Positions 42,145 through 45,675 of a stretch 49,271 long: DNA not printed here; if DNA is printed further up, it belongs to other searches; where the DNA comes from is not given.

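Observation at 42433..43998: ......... intein splits the ATP-binding N-box of topoisomerase VI subunit B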

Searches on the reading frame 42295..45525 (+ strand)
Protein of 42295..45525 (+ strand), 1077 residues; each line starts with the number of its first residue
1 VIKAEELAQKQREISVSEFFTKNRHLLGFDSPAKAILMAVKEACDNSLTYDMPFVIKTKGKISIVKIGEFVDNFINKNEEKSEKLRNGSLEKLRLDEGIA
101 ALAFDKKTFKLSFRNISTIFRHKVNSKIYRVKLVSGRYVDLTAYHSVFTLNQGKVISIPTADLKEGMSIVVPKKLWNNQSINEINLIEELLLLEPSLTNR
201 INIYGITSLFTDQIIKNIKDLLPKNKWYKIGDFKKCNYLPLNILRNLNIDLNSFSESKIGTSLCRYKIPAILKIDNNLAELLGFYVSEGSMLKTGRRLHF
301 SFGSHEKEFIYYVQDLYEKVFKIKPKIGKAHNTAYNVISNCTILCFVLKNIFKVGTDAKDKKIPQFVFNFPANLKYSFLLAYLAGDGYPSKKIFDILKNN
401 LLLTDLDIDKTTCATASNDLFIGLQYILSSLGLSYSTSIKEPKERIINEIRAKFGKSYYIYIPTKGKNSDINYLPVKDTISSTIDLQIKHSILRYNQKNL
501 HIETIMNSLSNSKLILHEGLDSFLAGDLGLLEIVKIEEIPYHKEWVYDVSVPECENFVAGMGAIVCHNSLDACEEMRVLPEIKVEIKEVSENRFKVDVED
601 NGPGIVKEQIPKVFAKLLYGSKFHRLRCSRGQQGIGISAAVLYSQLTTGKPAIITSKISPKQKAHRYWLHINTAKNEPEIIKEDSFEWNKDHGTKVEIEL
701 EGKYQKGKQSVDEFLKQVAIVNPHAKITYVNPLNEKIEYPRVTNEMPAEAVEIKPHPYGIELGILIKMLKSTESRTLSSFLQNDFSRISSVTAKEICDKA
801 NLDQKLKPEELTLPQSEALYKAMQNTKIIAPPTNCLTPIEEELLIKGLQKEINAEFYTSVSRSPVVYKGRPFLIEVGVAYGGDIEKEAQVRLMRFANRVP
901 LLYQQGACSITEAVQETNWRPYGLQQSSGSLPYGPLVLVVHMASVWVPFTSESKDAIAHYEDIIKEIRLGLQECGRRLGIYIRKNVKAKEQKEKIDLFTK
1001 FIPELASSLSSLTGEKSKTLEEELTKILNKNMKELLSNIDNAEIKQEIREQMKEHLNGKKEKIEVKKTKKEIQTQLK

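Call 4: search_protein_families(library=pfam, proteins=[window:42295-45525:+], max_evalue=1)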
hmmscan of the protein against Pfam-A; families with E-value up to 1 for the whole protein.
window:42295-45525:+ (1077 aa): 6 families
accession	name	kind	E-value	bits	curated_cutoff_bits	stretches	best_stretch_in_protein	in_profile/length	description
PF09239.17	Topo-VIb_trans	-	3.1e-60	203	24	1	831-994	1-159/159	Topoisomerase VI B subunit, transducer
PF14890.11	Intein_splicing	-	2.9e-20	73.1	35.8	1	61-568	7-155/155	Intein splicing domain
PF13589.12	HATPase_c_3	-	1.6e-07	31.8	25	1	565-683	10-119/137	Histidine kinase-, DNA gyrase B-, and HSP90-like ATPase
PF02518.31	HATPase_c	-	3.3e-07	31.1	26.4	1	568-649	16-89/111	Histidine kinase-, DNA gyrase B-, and HSP90-like ATPase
PF14528.11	LAGLIDADG_3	-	2.2e-05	25.1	22.5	1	277-338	3-69/82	LAGLIDADG-like domain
PF05833.16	NFACT_N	-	0.00013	21.4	31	1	766-825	180-238/456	NFACT N-terminal and middle domains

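Call 5: search_protein_families(library=ncbifam, proteins=[window:42295-45525:+], max_evalue=1)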
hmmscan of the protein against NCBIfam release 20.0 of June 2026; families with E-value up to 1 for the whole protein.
window:42295-45525:+ (1077 aa): 24 families
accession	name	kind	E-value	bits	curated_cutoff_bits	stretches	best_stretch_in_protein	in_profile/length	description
NF003218.0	PRK04184.1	equivalog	3.8e-212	705.6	274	2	567-1051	46-529/539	DNA topoisomerase VI subunit B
NF011439.0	PRK14868.1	equivalog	1.6e-179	598.7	1310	3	567-800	56-286/795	DNA topoisomerase VI subunit B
TIGR01052.1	top6b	equivalog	1.1e-161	538.6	380.7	2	566-1014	37-486/488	DNA topoisomerase VI subunit B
NF011438.0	PRK14867.1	equivalog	3.5e-109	366.1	1143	3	566-799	45-276/659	DNA topoisomerase VI subunit B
NF011491.0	PRK14898.1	equivalog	3.7e-31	108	783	1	46-572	75-547/860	DNA-directed RNA polymerase subunit A''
NF045703.1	rSAM_Tes_intein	exception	1e-25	89.8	1700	1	44-446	153-520/1040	tetraether lipid synthase Tes, intein-containing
NF011303.0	PRK14715.1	equivalog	1.8e-25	88.3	1585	1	51-393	900-1232/1627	DNA-directed DNA polymerase II large subunit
TIGR01445.1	intein_Nterm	domain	1.3e-08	35.7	24.5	1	48-149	2-83/83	intein N-terminal splicing region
NF005852.0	PRK07773.1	equivalog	1.7e-07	29.9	780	2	91-179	417-500/886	replicative DNA helicase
NF011302.0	PRK14714.1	equivalog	2.6e-06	25.3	1791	1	51-184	936-1065/1350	DNA-directed DNA polymerase II large subunit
NF011287.0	PRK14698.1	equivalog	1.4e-05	23.3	1238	1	249-434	369-530/1017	V-type ATP synthase subunit A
TIGR01443.1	intein_Cterm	domain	2.5e-05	24.4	15.6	1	545-569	1-24/24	intein C-terminal splicing region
NF007004.0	PRK09467.1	equivalog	0.00045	19.1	415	1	582-638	354-403/440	two-component system sensor histidine kinase EnvZ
NF008298.1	PRK11086.1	subfamily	0.0033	15.9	520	1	560-616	427-480/529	DcuS/MalK family sensor histidine kinase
NF008077.0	PRK10815.1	equivalog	0.0077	15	497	1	553-645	377-456/488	two-component system sensor histidine kinase PhoQ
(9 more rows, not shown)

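Call 11: find_homologous_proteins(query=window:42295-45525:+, max_evalue=0.00001)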
Query window:42295-45525:+ (1077 aa): 3491 proteins with E <= 0.00001 among 8000 candidates; the best 120 are listed.
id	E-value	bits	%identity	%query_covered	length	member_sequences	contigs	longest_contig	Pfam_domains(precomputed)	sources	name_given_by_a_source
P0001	0.0e+0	2403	100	100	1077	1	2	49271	PF09239.18,PF02518.32,PF13589.13,PF14890.12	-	-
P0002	0.0e+0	1993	83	98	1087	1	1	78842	PF09239.18,PF02518.32,PF13589.13,PF14890.12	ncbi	-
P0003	0.0e+0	1572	65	97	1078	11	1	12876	PF09239.18,PF02518.32,PF13589.13,PF14890.12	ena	-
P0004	0.0e+0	1551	65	98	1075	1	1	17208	PF09239.18,PF02518.32,PF14528.12,PF13589.13,PF14890.12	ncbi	-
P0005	0.0e+0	1527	65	58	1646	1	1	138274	PF09239.18,PF02518.32,PF14528.12,PF14890.12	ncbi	-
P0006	0.0e+0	1525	64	60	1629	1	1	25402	PF09239.18,PF02518.32,PF14528.12,PF14890.12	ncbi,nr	ncbi:DNA topoisomerase VI subunit B [Candidatus Woesearchaeota archaeon]|nr:DNA topoisomerase VI sub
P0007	0.0e+0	1500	63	96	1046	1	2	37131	PF09239.18,PF02518.32,PF14528.12,PF13589.13,PF14890.12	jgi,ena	-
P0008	0.0e+0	1482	63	96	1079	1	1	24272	PF09239.18,PF02518.32,PF14528.12,PF13589.13,PF14890.12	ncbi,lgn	-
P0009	0.0e+0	1470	62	96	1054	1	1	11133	PF09239.18,PF02518.32,PF13589.13,PF14890.12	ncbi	-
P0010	0.0e+0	1466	63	95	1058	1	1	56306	PF09239.18,PF02518.32,PF14528.12,PF13589.13,PF14890.12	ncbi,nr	ncbi:DNA topoisomerase VI subunit B [Candidatus Woesearchaeota archaeon]|nr:DNA topoisomerase VI sub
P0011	0.0e+0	1463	60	97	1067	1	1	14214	PF09239.18,PF02518.32,PF14528.12,PF13589.13,PF14890.12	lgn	-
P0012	0.0e+0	1454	61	97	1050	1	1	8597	PF09239.18,PF02518.32,PF13589.13,PF14890.12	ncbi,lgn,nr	ncbi:DNA topoisomerase VI subunit B [Candidatus Woesearchaeota archaeon]|nr:DNA topoisomerase VI sub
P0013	0.0e+0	1445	61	96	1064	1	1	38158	PF09239.18,PF02518.32,PF13589.13,PF14890.12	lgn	-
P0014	0.0e+0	1434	62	59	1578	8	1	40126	PF09239.18,PF02518.32,PF14528.12,PF14890.12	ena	-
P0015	0.0e+0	1430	59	100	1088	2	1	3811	PF09239.18,PF02518.32,PF13589.13,PF14890.12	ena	-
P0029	0.0e+0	1121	85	40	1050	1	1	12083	PF09239.18,PF02518.32,PF14528.12,PF13589.13,PF14890.12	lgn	-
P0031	1.5e-290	985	84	45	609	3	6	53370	PF09239.18,PF02518.32,PF13589.13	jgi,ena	-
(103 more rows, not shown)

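Call 26: find_encoding_contigs(protein=P0031, flank=6000, max_places=3)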
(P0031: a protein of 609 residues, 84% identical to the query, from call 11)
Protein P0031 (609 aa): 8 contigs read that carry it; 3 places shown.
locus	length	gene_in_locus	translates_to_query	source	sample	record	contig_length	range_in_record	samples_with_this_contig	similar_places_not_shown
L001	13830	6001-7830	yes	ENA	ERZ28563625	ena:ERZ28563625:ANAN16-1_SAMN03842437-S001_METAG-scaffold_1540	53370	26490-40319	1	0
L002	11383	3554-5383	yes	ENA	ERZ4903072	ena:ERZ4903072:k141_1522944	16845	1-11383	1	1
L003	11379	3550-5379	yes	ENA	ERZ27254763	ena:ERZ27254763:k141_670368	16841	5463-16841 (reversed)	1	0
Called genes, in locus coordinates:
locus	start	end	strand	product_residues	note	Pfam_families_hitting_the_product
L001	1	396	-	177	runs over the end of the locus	-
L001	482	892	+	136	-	PF01873:eIF-5_eIF-2B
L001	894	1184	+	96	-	PF04242:DUF424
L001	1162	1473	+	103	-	PF04981:NMD3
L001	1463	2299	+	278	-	PF07091:FmrO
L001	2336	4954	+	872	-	PF00690:Cation_ATPase_N, PF00122:E1-E2_ATPase, PF00702:Hydrolase, PF13246:Cation_ATPase, PF00689:Cation_ATPase_C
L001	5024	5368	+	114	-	PF01176:eIF-1a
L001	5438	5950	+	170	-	PF00013:KH_1 (weak), PF21800:KH_KRR1_2nd, PF22891:KH_PNO1_2nd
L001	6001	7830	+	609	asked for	PF02518:HATPase_c, PF13589:HATPase_c_3, PF09239:Topo-VIb_trans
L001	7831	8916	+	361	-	PF04406:TP6A_N, PF20768:Topo_VI_alpha, PF21180:TOP6A-Spo11_Toprim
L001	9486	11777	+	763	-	PF01751:Toprim, PF01131:Topoisom_bac, PF01396:Zn_ribbon_Top1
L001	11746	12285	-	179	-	-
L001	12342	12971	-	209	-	PF00154:RecA_N, PF01637:ATPase_2, PF06745:ATPase (weak), PF08423:Rad51, PF13481:AAA_25, PF05707:Zot, PF13401:AAA_22 (weak), PF13479:AAA_24, +1 more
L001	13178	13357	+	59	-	-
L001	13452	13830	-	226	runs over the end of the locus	PF12705:PDDEXK_1 (weak)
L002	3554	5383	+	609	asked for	PF02518:HATPase_c, PF13589:HATPase_c_3, PF09239:Topo-VIb_trans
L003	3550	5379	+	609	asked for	PF02518:HATPase_c, PF13589:HATPase_c_3, PF09239:Topo-VIb_trans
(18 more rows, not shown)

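Call 27: find_encoding_contigs(protein=P0029, flank=6000, max_places=2)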
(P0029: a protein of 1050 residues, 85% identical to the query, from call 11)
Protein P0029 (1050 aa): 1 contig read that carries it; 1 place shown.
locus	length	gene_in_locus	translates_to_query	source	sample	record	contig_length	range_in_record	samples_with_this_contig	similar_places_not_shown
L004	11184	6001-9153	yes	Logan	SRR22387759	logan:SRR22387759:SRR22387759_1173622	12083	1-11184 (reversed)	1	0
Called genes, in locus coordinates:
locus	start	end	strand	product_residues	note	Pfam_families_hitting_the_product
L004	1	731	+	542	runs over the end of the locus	?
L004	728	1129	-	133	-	PF01850:PIN (weak), PF13470:PIN_3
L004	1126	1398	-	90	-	PF04014:MazE_antitoxin (weak)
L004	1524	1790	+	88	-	-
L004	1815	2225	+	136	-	PF01873:eIF-5_eIF-2B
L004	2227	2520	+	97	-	PF04242:DUF424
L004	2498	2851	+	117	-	PF04981:NMD3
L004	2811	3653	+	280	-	PF07091:FmrO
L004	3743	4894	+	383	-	PF01370:Epimerase (weak), PF03435:Sacchrp_dh_NADP, PF16653:Sacchrp_dh_C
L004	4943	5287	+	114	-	PF01176:eIF-1a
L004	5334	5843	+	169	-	PF00013:KH_1 (weak), PF21800:KH_KRR1_2nd, PF22891:KH_PNO1_2nd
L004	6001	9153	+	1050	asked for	PF02518:HATPase_c, PF13589:HATPase_c_3 (faint), PF14890:Intein_splicing, PF14528:LAGLIDADG_3 (faint), PF09239:Topo-VIb_trans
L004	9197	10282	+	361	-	PF04406:TP6A_N, PF20768:Topo_VI_alpha, PF21180:TOP6A-Spo11_Toprim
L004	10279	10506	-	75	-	-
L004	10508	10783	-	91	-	-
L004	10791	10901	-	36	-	-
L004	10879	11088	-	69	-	-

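Call 28: find_encoding_contigs(protein=P0002, flank=6000, max_places=2)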
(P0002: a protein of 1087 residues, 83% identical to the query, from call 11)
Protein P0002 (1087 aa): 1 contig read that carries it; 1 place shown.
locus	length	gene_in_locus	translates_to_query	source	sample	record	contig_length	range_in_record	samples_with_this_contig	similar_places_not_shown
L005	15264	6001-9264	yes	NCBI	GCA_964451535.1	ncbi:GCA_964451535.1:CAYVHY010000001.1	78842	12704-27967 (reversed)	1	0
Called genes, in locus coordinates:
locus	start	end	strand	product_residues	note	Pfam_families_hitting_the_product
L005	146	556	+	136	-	PF01873:eIF-5_eIF-2B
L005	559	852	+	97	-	PF04242:DUF424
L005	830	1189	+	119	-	PF04981:NMD3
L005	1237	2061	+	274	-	PF07091:FmrO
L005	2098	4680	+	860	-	PF00690:Cation_ATPase_N, PF00122:E1-E2_ATPase, PF00702:Hydrolase, PF13246:Cation_ATPase, PF12710:HAD (faint), PF00689:Cation_ATPase_C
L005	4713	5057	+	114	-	PF01176:eIF-1a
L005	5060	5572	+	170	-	PF00013:KH_1 (weak), PF21800:KH_KRR1_2nd, PF22891:KH_PNO1_2nd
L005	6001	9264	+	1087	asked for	PF14890:Intein_splicing, PF02518:HATPase_c (weak), PF13589:HATPase_c_3, PF09239:Topo-VIb_trans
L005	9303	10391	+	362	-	PF04406:TP6A_N, PF20768:Topo_VI_alpha, PF21180:TOP6A-Spo11_Toprim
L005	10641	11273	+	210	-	-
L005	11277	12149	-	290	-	PF00248:Aldo_ket_red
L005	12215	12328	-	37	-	-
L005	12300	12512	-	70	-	-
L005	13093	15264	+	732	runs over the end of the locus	PF01751:Toprim, PF01131:Topoisom_bac, PF01396:Zn_ribbon_Top1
